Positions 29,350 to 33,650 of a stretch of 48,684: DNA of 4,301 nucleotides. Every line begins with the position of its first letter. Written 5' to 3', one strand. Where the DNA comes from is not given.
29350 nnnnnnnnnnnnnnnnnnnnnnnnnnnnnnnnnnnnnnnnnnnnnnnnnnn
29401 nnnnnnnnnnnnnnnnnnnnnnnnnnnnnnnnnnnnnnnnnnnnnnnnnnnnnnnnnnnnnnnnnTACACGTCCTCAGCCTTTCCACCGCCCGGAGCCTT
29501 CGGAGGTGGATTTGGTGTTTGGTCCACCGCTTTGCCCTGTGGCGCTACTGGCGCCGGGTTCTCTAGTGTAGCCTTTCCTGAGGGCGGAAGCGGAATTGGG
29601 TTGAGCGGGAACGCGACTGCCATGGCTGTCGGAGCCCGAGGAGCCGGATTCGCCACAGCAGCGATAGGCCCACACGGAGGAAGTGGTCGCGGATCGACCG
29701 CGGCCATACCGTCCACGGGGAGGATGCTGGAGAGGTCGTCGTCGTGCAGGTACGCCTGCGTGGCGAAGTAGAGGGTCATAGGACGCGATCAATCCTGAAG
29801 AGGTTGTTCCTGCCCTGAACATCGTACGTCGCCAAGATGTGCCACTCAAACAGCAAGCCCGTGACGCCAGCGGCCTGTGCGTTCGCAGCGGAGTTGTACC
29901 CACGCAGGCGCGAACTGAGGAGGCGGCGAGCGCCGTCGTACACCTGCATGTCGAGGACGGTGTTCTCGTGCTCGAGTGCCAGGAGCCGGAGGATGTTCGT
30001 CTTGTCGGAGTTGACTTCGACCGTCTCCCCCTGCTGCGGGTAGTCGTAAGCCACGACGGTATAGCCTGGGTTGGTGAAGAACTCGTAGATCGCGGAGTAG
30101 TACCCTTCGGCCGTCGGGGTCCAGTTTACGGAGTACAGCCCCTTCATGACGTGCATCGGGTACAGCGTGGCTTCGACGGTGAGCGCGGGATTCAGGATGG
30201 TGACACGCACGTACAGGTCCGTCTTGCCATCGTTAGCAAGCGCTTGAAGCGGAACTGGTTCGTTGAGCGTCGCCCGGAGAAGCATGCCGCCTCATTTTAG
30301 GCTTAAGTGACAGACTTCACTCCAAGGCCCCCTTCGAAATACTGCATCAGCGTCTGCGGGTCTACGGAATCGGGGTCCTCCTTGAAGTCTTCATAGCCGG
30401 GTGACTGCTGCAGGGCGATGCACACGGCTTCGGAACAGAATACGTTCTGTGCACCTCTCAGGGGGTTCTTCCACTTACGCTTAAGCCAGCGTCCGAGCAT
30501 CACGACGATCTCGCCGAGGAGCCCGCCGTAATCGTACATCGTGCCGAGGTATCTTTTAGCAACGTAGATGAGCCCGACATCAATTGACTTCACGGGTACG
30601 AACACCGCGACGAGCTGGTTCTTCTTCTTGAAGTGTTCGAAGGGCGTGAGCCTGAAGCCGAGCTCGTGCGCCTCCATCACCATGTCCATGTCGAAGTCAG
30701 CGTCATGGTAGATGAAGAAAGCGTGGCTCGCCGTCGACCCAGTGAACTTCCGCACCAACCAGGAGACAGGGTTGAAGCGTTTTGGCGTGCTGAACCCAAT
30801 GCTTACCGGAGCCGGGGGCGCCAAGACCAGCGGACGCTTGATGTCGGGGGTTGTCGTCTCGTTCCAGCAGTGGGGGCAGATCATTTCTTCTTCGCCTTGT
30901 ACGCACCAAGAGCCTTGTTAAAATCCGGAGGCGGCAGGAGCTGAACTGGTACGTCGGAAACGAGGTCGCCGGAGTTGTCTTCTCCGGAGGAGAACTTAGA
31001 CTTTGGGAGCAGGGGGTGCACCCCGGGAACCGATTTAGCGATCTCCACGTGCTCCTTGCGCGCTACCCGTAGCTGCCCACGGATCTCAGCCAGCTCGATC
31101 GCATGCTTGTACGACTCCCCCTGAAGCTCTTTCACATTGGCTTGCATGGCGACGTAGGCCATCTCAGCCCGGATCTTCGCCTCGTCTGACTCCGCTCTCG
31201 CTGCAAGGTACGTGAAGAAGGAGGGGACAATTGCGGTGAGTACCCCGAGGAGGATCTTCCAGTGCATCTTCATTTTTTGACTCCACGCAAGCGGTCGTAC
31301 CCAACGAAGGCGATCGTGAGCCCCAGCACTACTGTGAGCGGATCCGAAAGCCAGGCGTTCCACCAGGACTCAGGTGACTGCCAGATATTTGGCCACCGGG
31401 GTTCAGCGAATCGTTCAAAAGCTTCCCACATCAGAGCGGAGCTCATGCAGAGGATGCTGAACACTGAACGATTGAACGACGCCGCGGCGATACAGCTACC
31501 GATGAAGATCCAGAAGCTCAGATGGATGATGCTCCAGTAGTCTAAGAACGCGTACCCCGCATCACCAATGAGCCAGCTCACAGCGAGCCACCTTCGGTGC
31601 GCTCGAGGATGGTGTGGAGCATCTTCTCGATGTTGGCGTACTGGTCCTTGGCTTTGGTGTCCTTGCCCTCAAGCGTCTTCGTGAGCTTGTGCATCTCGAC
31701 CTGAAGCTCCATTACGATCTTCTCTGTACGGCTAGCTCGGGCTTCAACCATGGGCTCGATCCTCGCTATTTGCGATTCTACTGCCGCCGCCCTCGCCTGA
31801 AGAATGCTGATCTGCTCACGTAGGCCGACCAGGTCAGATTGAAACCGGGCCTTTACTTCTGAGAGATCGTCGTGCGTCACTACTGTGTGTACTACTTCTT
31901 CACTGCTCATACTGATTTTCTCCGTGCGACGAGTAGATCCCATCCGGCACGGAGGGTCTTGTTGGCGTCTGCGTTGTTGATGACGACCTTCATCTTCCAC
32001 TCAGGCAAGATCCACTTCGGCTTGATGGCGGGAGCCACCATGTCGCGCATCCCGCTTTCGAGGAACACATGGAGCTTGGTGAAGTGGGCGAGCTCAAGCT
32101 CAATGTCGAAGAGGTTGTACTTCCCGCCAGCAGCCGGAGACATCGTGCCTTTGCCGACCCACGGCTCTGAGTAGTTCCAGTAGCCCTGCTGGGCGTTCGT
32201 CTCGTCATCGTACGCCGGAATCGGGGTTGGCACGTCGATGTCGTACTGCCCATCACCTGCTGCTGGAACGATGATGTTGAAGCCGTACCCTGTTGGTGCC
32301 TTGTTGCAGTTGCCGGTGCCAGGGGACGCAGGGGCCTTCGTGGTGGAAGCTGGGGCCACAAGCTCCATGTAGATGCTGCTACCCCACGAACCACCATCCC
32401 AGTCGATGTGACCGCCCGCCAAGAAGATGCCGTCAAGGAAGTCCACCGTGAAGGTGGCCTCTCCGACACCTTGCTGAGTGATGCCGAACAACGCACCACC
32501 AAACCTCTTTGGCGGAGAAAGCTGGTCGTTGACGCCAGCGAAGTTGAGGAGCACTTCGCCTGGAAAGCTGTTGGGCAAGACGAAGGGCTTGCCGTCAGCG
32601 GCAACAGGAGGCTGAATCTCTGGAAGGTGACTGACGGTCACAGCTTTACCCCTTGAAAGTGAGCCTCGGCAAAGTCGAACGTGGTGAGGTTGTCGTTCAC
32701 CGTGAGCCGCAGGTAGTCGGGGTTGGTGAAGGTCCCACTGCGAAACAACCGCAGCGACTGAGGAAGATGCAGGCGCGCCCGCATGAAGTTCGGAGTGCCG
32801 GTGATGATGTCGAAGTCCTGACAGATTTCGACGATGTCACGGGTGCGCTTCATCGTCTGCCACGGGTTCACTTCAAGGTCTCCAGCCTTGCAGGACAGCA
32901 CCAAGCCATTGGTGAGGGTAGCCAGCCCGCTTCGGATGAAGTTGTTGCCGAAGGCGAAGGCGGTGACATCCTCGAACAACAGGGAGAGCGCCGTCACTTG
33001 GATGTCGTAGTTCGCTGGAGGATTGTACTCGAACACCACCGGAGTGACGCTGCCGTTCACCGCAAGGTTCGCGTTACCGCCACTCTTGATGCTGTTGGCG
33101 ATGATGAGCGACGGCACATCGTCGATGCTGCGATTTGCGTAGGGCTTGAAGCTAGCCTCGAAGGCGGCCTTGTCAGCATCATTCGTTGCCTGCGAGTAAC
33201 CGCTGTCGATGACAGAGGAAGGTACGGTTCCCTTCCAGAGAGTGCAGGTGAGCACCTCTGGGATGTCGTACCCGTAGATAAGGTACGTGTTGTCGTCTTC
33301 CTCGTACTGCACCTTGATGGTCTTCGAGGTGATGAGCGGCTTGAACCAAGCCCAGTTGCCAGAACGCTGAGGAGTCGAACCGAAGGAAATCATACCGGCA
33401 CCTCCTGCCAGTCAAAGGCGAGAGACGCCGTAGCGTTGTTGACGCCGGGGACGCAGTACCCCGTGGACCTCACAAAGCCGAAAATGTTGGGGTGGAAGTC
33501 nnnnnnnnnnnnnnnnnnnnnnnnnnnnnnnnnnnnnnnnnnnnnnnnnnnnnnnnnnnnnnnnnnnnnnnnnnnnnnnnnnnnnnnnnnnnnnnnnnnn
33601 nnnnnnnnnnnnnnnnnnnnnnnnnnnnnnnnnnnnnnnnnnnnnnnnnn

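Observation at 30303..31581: Lysis-like cassette (3-TM holin-like, TM+coiled-coil spanin-like, Cys/His peptidase-like) embedded in the tail-gene block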

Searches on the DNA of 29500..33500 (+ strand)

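Call 6: search_dna_similar(query=window:29500-33500:+, collection=phages, mode=distant)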
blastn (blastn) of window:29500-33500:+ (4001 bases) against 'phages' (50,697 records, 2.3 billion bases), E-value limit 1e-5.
No match.

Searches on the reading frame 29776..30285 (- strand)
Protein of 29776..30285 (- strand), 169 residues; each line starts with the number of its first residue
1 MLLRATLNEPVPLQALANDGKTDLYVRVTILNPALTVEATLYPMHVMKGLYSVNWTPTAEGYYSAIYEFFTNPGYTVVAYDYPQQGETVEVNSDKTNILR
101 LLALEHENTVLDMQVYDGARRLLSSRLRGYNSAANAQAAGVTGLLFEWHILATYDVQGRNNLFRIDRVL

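Call 7: search_protein_families(library=pfam, proteins=[window:29776-30285:-], max_evalue=1)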
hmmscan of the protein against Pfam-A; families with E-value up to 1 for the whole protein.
window:29776-30285:- (169 aa): 0 families

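Call 8: search_protein_families(library=phrogs, proteins=[window:29776-30285:-], max_evalue=0.1)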
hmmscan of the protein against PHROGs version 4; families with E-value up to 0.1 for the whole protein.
window:29776-30285:- (169 aa): 1 family
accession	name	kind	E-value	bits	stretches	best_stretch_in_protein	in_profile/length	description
phrog_2650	-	unknown function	0.021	15.5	1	37-95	98-157/192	-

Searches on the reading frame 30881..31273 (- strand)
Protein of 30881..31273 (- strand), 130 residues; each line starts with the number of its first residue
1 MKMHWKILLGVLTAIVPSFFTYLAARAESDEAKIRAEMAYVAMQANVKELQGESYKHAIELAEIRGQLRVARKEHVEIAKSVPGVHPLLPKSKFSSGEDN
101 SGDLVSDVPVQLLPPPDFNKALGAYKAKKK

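Call 7: search_protein_families(library=pfam, proteins=[window:30881-31273:-], max_evalue=1)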
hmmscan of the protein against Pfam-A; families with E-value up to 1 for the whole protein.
window:30881-31273:- (130 aa): 0 families

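Call 8: search_protein_families(library=phrogs, proteins=[window:30881-31273:-], max_evalue=0.1)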
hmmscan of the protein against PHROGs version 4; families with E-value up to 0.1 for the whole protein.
window:30881-31273:- (130 aa): 1 family
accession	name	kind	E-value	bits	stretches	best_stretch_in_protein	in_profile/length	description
phrog_2542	-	unknown function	0.054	14.7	0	6-60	8-58/143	-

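Call 26: find_homologous_proteins(query=window:30881-31273:-, max_evalue=0.01)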
Query window:30881-31273:- (130 aa): 5 proteins with E <= 0.01 among 27 candidates.
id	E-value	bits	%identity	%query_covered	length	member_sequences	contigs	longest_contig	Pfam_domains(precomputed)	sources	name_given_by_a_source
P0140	8.8e-78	276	100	100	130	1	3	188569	-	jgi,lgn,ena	jgi:hypothetical protein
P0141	7.7e-49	183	74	98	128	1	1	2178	-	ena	-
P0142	4.3e-48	180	69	98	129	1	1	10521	-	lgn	-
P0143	1.6e-36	143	57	100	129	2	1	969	-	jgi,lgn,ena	-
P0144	1.2e-23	101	47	99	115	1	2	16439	-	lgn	-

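Call 27: find_encoding_contigs(protein=P0140, flank=10000, max_places=4)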
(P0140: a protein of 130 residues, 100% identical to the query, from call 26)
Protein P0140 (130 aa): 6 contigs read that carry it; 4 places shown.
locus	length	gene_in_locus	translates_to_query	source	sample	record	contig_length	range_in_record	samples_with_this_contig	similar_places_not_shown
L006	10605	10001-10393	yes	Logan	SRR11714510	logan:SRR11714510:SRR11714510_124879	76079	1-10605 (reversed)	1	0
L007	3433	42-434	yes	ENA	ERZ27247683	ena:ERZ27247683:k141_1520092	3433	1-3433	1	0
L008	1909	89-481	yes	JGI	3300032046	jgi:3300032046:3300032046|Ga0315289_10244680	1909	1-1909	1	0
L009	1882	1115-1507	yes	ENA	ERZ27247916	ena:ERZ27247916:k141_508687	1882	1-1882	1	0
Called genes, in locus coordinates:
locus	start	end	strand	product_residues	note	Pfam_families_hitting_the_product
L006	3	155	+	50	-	-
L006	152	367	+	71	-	-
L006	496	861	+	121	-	-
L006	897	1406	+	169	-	-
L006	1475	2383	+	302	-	-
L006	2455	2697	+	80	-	-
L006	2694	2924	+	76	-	-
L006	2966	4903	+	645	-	-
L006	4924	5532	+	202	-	-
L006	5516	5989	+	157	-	-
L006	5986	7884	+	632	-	-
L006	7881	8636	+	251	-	-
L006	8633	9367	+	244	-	-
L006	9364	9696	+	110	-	-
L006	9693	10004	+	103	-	-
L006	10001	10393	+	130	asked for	-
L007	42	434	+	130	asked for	-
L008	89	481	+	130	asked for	-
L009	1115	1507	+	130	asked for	-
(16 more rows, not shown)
